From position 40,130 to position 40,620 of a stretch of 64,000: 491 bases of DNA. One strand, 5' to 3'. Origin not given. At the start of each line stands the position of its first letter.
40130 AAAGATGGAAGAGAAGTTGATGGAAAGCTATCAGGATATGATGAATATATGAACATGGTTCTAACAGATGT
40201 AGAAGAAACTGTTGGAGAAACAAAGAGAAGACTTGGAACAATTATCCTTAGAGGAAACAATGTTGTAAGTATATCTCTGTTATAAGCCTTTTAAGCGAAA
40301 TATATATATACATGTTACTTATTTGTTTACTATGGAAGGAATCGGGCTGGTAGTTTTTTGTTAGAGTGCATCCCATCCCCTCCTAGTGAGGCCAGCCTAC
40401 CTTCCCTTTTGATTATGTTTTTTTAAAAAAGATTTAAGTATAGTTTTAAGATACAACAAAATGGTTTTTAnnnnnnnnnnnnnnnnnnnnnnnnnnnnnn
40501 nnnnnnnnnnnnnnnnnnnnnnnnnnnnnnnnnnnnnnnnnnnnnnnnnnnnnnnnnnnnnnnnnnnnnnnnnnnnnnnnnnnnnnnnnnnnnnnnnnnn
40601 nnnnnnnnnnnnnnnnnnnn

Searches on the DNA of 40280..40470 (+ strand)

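Call 11: search_rna_families(source=window, start=40280, end=40470, threshold=evalue, max_evalue=10, show_alignments=4)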
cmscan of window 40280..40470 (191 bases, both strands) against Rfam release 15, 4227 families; matches with E-value up to 10: 3.
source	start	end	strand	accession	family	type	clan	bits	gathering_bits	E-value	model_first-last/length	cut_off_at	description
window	40334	40425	-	RF02158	NPPA-AS1_3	Gene; lncRNA;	-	15.3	55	0.19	1-108/108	no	NPPA antisense RNA 1 conserved region 3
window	40314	40456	-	RF02157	NPPA-AS1_2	Gene; lncRNA;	-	14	60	4.1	1-150/150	no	NPPA antisense RNA 1 conserved region 2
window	40341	40420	+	RF02085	Yar_1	Gene; lncRNA;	-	10.2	50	6.6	1-74/74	no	Yellow-achaete intergenic RNA conserved region 1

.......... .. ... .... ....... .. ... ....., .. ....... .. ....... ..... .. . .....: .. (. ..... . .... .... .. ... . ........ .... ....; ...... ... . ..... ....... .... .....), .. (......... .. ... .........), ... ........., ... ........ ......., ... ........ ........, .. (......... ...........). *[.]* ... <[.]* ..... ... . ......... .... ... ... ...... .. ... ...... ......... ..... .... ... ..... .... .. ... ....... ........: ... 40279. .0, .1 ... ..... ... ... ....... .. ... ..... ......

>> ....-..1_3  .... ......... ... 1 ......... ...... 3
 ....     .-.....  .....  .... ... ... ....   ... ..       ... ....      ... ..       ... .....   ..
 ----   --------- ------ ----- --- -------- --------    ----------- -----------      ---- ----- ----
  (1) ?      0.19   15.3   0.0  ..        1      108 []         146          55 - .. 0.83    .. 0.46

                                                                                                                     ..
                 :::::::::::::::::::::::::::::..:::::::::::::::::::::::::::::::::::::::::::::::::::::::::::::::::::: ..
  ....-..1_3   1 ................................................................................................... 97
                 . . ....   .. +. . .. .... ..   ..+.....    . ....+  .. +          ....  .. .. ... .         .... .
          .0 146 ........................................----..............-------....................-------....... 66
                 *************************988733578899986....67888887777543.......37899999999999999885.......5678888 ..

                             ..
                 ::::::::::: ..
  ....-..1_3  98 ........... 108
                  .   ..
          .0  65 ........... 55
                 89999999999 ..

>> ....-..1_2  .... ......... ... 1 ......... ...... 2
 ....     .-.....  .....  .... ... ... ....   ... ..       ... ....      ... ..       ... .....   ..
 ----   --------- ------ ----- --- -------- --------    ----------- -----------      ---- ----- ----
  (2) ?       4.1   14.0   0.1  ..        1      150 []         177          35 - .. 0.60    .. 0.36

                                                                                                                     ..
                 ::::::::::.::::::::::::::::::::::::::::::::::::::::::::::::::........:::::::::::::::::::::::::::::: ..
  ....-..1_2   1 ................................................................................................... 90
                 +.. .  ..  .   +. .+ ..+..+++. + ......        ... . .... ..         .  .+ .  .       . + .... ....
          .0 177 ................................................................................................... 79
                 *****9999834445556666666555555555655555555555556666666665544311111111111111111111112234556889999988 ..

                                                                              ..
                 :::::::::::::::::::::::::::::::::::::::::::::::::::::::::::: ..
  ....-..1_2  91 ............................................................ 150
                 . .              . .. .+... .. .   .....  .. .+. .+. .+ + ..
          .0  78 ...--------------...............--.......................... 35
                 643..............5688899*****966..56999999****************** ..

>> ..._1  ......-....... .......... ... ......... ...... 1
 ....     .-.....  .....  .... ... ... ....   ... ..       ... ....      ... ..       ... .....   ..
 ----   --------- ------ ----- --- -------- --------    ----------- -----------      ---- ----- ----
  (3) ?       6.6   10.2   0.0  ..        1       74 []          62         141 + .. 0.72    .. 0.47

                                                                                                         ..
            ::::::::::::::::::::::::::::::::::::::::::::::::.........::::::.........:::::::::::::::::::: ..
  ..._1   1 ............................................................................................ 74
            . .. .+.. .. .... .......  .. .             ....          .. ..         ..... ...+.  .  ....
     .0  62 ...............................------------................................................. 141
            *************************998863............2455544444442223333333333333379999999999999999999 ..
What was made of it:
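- On C/D-box or H/ACA guide sRNA: No Rfam snoRNA-type hit (call 11).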

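Call 50: build_rna_model(alignment_id=A1, structure=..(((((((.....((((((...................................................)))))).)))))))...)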
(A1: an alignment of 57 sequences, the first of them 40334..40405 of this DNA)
Model R1 built from alignment A1 (57 sequences, 88 columns); structure: as given.
model positions 70; base pairs 13; branch points 0; effective number of sequences 2.74; information 0.804 bits per position. Calibrated on 0.2 Mb of random sequence (short: E-values are rough).
structure used (alignment columns):
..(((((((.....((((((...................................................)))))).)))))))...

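Call 51: search_with_rna_model(model_id=R1, source=window, filters=off, max_evalue=10, show_alignments=3)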
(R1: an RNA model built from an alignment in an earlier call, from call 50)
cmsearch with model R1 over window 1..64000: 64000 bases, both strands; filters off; matches with E-value up to 10: 10.
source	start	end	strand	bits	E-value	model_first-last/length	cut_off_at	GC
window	40334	40405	+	92.2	7.5e-30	1-70/70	no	0.54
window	23872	23897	+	21.3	0.00011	31-56/70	no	0.46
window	40337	40406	-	7.9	6.3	1-70/70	no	0.54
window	59613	59675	-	7.7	7.2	1-70/70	no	0.4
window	13110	13199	-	7.7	7.6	1-70/70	no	0.27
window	52104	52156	-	7.6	8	1-70/70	no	0.32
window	24681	24750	+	7.5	8.5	1-70/70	no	0.4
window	848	874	+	7.4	9.1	1-70/70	no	0.41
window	10899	10927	+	7.4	9.6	1-70/70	no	0.34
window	4011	4063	-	7.3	10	1-70/70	no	0.43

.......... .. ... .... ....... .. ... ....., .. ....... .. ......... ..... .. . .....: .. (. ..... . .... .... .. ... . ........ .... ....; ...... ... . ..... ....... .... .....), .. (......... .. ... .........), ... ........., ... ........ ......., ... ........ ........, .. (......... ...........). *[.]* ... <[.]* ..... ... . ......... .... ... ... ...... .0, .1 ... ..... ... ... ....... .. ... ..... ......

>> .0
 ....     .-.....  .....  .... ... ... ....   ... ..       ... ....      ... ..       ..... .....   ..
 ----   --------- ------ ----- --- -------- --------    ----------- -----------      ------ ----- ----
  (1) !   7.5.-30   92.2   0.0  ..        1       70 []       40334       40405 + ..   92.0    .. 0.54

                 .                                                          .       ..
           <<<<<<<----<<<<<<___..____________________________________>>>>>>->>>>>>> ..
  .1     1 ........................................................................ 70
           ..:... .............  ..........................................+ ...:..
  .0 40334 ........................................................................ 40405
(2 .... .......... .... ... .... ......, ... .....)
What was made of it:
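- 40334..40405 (+): Small RNA gene (copy B), about 72 nt. P1 is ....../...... and P2 is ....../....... They close a roughly 40-nt loop. CM R1 scores 92.2 bits on + and 7.9 bits on - (call 51).
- On Second gene copy of the sRNA family (applied to copy A): Local match to model positions 31-56 only, 21.3 bits against 92.2 (call 51).
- Strand specificity: 92 against 7.9 bits (call 51).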

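Call 52: search_with_rna_model(model_id=R1, sources=[window, L001, L002, L003, L004, L005, L007, L009, L010, L012, L013, L014, L015, L016, L017, L018, L019, L020, L021, L022, L023, L024, L026, L027, L028, L031, L032, L033, L035, L036, L037, L039, L040, L041, L042, L043, L044, L045, L046, L047, L048, L049, L051, L052, L054, L055, L056, L057, L058, L059, L062, L064, L065, L067, L068, L069, L070, L071, L072, L073, L074, L076, L077, L078, L079, L082, L084, L085, L087, L088, L089, L090, L092, L093, L094, L095, L097, L098, L099, L101, L102, L103, L104, L105, L106, L107, L108, L109, L110, L111, L112, L113, L115, L116, L117, L118, L091, L086, L083, L081], max_evalue=0.00001, make_alignment=true)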
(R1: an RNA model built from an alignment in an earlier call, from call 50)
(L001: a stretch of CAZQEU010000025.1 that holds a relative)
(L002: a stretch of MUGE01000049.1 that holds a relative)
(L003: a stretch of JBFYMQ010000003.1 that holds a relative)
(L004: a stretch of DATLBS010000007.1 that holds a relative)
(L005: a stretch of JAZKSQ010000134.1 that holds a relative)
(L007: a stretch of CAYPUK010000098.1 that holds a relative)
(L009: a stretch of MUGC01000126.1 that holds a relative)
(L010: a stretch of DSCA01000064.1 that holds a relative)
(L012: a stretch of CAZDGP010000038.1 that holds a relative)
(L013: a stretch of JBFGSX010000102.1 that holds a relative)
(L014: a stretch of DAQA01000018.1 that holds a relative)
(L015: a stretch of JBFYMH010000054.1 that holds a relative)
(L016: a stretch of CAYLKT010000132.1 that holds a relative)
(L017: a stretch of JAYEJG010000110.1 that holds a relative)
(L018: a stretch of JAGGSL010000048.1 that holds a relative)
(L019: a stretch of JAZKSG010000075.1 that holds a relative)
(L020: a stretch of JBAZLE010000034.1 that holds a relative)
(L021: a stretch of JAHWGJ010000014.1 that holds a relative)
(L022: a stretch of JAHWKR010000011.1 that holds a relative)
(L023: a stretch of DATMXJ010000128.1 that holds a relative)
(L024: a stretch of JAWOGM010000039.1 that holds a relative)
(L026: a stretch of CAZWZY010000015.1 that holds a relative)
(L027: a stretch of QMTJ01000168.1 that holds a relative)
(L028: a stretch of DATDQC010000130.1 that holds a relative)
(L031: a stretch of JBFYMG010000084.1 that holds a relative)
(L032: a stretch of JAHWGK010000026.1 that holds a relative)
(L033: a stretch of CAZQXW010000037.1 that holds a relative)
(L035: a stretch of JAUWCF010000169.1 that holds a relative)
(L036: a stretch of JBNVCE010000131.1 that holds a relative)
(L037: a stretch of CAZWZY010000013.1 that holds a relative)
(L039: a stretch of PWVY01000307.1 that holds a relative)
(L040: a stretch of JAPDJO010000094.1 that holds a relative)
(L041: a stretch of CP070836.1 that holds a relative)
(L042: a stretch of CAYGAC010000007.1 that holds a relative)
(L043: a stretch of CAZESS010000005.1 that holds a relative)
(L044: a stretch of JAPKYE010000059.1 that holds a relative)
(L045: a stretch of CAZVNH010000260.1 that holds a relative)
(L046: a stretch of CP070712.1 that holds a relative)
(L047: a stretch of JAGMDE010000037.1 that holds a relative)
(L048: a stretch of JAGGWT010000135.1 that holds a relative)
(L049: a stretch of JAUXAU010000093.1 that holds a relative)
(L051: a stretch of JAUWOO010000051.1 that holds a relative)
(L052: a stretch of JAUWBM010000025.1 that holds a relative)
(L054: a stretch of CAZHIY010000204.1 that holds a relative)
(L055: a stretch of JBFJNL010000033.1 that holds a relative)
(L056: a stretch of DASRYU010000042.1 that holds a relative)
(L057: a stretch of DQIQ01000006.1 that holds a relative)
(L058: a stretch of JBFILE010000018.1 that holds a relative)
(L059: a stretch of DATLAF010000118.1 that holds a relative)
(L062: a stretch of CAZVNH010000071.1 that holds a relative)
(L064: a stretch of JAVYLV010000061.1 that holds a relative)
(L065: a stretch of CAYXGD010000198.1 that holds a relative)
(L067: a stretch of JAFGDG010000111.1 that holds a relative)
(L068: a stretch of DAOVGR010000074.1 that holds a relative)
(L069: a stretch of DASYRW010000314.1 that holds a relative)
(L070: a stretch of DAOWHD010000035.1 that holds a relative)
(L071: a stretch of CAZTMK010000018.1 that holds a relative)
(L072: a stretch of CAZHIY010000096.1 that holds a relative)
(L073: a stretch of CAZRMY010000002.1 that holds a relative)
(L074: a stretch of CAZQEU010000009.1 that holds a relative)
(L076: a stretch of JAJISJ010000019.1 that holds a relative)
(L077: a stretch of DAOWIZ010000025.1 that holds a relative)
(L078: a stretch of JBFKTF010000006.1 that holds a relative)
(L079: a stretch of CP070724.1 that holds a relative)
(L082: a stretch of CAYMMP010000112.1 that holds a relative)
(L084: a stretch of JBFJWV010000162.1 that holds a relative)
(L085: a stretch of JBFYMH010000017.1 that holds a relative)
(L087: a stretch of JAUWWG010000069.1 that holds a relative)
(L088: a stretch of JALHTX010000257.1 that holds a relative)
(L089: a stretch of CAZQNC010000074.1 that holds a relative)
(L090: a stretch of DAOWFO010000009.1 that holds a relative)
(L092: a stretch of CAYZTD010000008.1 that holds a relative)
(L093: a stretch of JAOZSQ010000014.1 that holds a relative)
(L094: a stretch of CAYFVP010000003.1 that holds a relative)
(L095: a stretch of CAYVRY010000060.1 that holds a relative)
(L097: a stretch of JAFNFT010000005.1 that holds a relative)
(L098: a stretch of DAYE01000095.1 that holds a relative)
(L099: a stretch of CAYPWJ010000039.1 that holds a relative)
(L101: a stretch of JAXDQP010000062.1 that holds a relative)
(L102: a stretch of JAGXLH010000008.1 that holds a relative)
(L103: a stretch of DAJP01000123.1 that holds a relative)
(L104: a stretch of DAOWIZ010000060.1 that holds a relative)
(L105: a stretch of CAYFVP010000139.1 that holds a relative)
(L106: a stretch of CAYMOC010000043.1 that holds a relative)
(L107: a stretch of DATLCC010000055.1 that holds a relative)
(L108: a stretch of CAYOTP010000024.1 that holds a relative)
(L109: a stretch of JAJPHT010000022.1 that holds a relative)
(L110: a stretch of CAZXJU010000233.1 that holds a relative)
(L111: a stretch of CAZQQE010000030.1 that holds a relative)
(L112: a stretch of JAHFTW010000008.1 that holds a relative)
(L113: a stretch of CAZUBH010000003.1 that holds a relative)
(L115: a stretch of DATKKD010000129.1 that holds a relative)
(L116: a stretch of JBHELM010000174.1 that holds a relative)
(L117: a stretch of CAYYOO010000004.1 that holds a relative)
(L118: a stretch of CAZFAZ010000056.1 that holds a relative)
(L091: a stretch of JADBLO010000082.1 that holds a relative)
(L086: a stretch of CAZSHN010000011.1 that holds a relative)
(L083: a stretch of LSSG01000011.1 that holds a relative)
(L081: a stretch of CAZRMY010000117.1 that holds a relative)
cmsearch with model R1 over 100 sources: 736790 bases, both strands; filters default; matches with E-value up to 0.00001: 100.
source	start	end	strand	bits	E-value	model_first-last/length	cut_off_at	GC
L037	5335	5404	+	98.3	6e-31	1-70/70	no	0.56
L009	1467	1537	+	95.7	5.1e-30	1-70/70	no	0.55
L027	1718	1788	-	95.7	5.1e-30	1-70/70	no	0.55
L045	2764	2834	-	95.7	5.1e-30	1-70/70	no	0.55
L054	269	339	-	95.7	5.1e-30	1-70/70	no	0.55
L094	7649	7719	-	95.7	5.1e-30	1-70/70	no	0.55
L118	4148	4218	+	95.7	5.1e-30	1-70/70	no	0.55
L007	3078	3149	+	94.9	9.1e-30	1-70/70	no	0.54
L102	1745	1816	+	94.9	9.1e-30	1-70/70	no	0.54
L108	4075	4146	+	94.9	9.1e-30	1-70/70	no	0.54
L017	1266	1336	-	94.5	1.3e-29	1-70/70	no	0.56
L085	3148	3218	+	94.5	1.3e-29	1-70/70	no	0.56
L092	2438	2509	+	93.8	2.4e-29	1-70/70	no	0.56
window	40334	40405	+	92.2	8.7e-29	1-70/70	no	0.54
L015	1214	1284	-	91.9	1.1e-28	1-70/70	no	0.58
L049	2836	2911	+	91.8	1.2e-28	1-70/70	no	0.53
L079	6436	6511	+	91.8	1.2e-28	1-70/70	no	0.53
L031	6220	6290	-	91.4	1.7e-28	1-70/70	no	0.55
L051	2620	2690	+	91.4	1.7e-28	1-70/70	no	0.55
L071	2136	2206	+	91.4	1.7e-28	1-70/70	no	0.55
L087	1654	1724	+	91.4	1.7e-28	1-70/70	no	0.55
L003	1394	1469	-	90.6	3.2e-28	1-70/70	no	0.53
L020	1088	1163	+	90.6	3.2e-28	1-70/70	no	0.53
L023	6790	6865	+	90.6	3.2e-28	1-70/70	no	0.53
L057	4277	4352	+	90.6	3.2e-28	1-70/70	no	0.53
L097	6038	6113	+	90.6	3.2e-28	1-70/70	no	0.53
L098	7816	7891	+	90.6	3.2e-28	1-70/70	no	0.53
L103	6466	6541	+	90.6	3.2e-28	1-70/70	no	0.53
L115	2504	2579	+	90.6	3.2e-28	1-70/70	no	0.54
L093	3010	3081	+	90.6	3.3e-28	1-70/70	no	0.56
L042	4920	4989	-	90.4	3.6e-28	1-70/70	no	0.5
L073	2999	3072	-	89.7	6.7e-28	1-70/70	no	0.5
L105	5094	5161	-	89.6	7.1e-28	1-70/70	no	0.51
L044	3115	3184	+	89.1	1.1e-27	1-70/70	no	0.53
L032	2846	2917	+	88.8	1.4e-27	1-70/70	no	0.54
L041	879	950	-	88.8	1.4e-27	1-70/70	no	0.54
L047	2187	2258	+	88.8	1.4e-27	1-70/70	no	0.54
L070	4574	4645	+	88.8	1.4e-27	1-70/70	no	0.54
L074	850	921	+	88.8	1.4e-27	1-70/70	no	0.54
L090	6670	6741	-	88.8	1.4e-27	1-70/70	no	0.54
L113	2312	2387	-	88.4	1.9e-27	1-70/70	no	0.54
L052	856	931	+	88.3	2.2e-27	1-70/70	no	0.53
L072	4737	4806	+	87.9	3e-27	1-70/70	no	0.57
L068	6361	6430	+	87.3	4.7e-27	1-70/70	no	0.56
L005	4421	4493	+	87.2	4.9e-27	1-70/70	no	0.51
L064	2528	2600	-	87.1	5.6e-27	1-70/70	no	0.51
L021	1944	2016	-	86.8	6.9e-27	1-70/70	no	0.53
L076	6761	6833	-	86.8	6.9e-27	1-70/70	no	0.53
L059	3485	3560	-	85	3.1e-26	1-70/70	no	0.53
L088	4209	4279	+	84.7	4.1e-26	1-70/70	no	0.54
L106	1165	1240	-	84.3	5.6e-26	1-70/70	no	0.51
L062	3546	3617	-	83.7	8.6e-26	1-70/70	no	0.5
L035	2032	2108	-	83.4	1.2e-25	1-70/70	no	0.53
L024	2250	2326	-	83.2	1.3e-25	1-70/70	no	0.55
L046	4376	4444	+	81.9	4e-25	1-70/70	no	0.57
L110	376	445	+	81.6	5e-25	1-70/70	no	0.59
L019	3650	3726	+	81.5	5.4e-25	1-70/70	no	0.49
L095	3843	3912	-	81.2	6.8e-25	1-70/70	no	0.59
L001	5331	5401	-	80.5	1.3e-24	1-70/70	no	0.56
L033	5308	5378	-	80.5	1.3e-24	1-70/70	no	0.56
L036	163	236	+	80.3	1.4e-24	1-70/70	no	0.5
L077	414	482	+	78.7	5.1e-24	1-70/70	no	0.55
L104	2108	2176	-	78.7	5.1e-24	1-70/70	no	0.55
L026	7234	7301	+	78.4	6.9e-24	1-70/70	no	0.54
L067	1528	1595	+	78.4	6.9e-24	1-70/70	no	0.54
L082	18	90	-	78.1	8.8e-24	1-70/70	no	0.55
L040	3643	3711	-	77.2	1.8e-23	1-70/70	no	0.57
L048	2374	2442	+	76.4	3.5e-23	1-70/70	no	0.59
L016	365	431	+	76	4.7e-23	1-70/70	no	0.57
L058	6083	6149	+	76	4.8e-23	1-70/70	no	0.6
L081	1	66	-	75.6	7e-23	1-62/70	3'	0.53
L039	1647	1716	+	73.7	3.1e-22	1-70/70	no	0.61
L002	1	67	-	72.4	8.9e-22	1-61/70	3'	0.51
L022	6748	6817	-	71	2.8e-21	1-70/70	no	0.57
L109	6929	6997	+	70.6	3.9e-21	1-70/70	no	0.61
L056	5985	6053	-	70.2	5.5e-21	1-70/70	no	0.61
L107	3733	3801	+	70.2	5.5e-21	1-70/70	no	0.61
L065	3174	3242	-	69.9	7.2e-21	1-70/70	no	0.61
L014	2792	2860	+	67.5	5.1e-20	1-70/70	no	0.49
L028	456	523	+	67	7.3e-20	1-70/70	no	0.6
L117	165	249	-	66.5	1.1e-19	1-70/70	no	0.42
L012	485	554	-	66.1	1.6e-19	1-70/70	no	0.59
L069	7737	7802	-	65.6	2.4e-19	1-70/70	no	0.64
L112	71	133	+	63.5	1.3e-18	1-70/70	no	0.63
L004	1723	1787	-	62.9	2.2e-18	1-70/70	no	0.62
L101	3175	3239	+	62.9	2.2e-18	1-70/70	no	0.62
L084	1969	2035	+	62.2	3.8e-18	1-70/70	no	0.58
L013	3344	3405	-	61.2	8.7e-18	1-70/70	no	0.63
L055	2878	2939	-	61.2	8.7e-18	1-70/70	no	0.63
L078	4496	4557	+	61.2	8.7e-18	1-70/70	no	0.63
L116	1049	1113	-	61.2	8.7e-18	1-70/70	no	0.63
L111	1624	1697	-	49.8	9.4e-14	1-70/70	no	0.5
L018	7888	7963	-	49.6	1.1e-13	1-70/70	no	0.49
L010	3161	3232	+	49.6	1.2e-13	1-70/70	no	0.5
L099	3317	3390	+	47.4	6.9e-13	1-70/70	no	0.45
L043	1210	1283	+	45.1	4.5e-12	1-70/70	no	0.46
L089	1899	1972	-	45.1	4.5e-12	1-70/70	no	0.46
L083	7776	7819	+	41.7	7.4e-11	15-59/70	no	0.45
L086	7909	7978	-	29.3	1.8e-06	1-70/70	no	0.4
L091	3134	3162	-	27.3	9.4e-06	28-56/70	no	0.55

Alignment A2: 100 matches aligned to the model, 104 columns, each read 5' to 3' on its own strand. Consensus structure (alignment columns), stored with it:
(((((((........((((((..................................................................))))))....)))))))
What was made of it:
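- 40334..40405 (+): 97 full-length family members were found in Thermoplasmatota MAGs (call 52).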

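Call 54: search_with_rna_model(model_id=R1, sources=[L119, L120, L121, L122, L123, L124, L125, L126, L127, L128, L129, L130, L131, L132, L133, L134, L135, L136, L137, L138, L139, L140, L141, L142, L143, L144, L145, L146, L147, L148, L149, L150, L151, L152, L153, L154, L155, L156, L157, L158, L159, L160, L161, L162, L163, L164, L165, L166, L025, L029, L034, L063], max_evalue=0.1)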
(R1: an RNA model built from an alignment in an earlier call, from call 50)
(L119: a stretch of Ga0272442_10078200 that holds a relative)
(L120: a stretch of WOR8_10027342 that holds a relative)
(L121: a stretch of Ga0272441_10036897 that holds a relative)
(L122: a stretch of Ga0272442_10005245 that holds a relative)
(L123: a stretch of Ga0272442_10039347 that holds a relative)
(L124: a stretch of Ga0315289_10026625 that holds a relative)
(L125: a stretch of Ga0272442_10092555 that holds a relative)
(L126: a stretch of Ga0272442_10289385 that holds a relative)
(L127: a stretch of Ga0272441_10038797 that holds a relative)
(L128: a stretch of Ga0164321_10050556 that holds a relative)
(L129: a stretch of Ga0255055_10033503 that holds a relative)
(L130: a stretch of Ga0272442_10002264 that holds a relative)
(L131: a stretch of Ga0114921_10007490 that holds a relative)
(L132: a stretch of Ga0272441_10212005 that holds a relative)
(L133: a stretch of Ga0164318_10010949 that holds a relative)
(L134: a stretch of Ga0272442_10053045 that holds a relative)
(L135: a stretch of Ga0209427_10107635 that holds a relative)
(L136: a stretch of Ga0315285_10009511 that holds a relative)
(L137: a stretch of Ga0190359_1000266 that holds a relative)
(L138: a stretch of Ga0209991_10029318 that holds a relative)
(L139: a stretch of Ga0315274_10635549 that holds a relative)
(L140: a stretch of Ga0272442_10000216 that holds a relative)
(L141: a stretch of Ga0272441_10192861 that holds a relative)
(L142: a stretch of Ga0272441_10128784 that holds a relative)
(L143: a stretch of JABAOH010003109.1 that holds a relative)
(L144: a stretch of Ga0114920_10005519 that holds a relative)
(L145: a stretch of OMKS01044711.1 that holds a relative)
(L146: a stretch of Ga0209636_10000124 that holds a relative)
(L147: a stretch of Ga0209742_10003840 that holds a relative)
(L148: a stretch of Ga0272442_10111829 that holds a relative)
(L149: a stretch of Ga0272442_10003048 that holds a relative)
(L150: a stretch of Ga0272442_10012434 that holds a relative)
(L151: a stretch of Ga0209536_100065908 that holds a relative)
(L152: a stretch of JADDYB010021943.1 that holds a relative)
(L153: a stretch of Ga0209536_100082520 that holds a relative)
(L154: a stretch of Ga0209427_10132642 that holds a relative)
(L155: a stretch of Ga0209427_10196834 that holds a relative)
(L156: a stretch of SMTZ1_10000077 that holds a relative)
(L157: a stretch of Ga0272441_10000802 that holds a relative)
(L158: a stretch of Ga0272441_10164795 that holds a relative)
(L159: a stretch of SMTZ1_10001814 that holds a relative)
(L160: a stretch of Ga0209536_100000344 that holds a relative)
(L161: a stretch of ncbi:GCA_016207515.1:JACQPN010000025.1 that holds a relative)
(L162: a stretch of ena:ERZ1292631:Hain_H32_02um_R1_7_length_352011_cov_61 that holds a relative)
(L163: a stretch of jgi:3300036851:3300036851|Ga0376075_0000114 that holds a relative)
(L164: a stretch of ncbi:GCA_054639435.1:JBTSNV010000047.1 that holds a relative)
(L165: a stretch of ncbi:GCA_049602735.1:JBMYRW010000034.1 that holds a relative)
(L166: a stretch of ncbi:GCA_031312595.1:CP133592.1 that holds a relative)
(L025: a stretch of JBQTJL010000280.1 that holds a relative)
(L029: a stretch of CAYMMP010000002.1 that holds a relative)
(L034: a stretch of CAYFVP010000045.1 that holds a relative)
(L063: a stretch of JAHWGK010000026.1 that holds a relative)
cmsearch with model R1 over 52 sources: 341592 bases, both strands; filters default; matches with E-value up to 0.1: 51.
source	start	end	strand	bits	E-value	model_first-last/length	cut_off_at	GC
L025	2893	2918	+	29.3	8.2e-07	31-56/70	no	0.65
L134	2530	2555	-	22.4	0.00024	31-56/70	no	0.5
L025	2773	2837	+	22.1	0.0003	1-70/70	no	0.55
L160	5598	5671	+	21.9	0.00035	1-70/70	no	0.49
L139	540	580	-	21.6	0.00045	17-57/70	no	0.49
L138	1374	1434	-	20.7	0.00094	1-70/70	no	0.46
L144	5184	5244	+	20.7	0.00094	1-70/70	no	0.46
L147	1789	1862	-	20.4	0.0012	1-70/70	no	0.49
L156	13224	13297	+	20.4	0.0012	1-70/70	no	0.49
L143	2392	2417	-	19.9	0.0018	31-56/70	no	0.54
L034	1101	1126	-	19.9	0.0018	31-56/70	no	0.54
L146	8023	8046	-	19.9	0.0019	31-56/70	no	0.62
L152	1130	1155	-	19.5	0.0024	31-56/70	no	0.54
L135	1919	1944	+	19.2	0.0031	31-56/70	no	0.46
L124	1879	1904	-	19.2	0.0031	31-56/70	no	0.46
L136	7059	7084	-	19.2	0.0031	31-56/70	no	0.46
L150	7557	7592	-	19.1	0.0036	21-56/70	no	0.44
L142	1260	1285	+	18.9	0.0043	31-56/70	no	0.46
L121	5541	5576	-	18.6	0.0051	21-56/70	no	0.44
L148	1259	1290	-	18.6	0.0053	25-56/70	no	0.47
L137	5259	5290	+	18.6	0.0053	25-56/70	no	0.47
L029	1341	1372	-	18.6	0.0053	25-56/70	no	0.47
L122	1557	1621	+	18.5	0.0056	1-70/70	no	0.52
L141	1105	1136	-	18.5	0.0058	25-56/70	no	0.53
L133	4656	4687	-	18.4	0.0063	25-56/70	no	0.47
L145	556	587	-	18.4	0.0063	25-56/70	no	0.47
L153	2115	2140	-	18.3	0.0066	31-56/70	no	0.46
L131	119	144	-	18.3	0.0066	31-56/70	no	0.46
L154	2038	2063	-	18.2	0.0074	31-56/70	no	0.46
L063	3795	3823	+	18.1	0.0077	31-56/70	no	0.45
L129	2309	2340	-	18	0.0086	21-56/70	no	0.5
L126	622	647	-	18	0.0088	31-56/70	no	0.46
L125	500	525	+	18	0.0088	31-56/70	no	0.46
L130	3388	3413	-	18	0.0088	31-56/70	no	0.46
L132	201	226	-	18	0.0088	31-56/70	no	0.46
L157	9364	9389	+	18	0.0088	31-56/70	no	0.46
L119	1931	1956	+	18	0.0088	31-56/70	no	0.46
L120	162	187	-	18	0.0088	31-56/70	no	0.46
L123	2482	2517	-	17.8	0.0099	21-56/70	no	0.47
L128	249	270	+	17.8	0.011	31-56/70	no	0.59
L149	1538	1559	+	17.8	0.011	31-56/70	no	0.59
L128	620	641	+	17.8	0.011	31-56/70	no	0.59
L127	1917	1938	+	17.8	0.011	31-56/70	no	0.59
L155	728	753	-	17.7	0.011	31-56/70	no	0.5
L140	26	51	+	17.6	0.012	31-56/70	no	0.5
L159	7895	7916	+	17.2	0.016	31-56/70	no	0.55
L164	9899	9923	-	17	0.02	31-56/70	no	0.72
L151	990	1011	+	16.9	0.021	31-56/70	no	0.59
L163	9981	10005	-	16.5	0.03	32-56/70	no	0.52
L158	679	700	-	16.1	0.041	31-56/70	no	0.55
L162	8165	8189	-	15.6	0.062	31-56/70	no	0.64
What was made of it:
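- On Second gene copy of the sRNA family (applied to copy A): The same holds for all 50 other leaders (call 54).
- The CM matches only the loop part, 16-29 bits (calls 51, 54). No P1/P2 stems; the CM match is local only (calls 51, 54).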
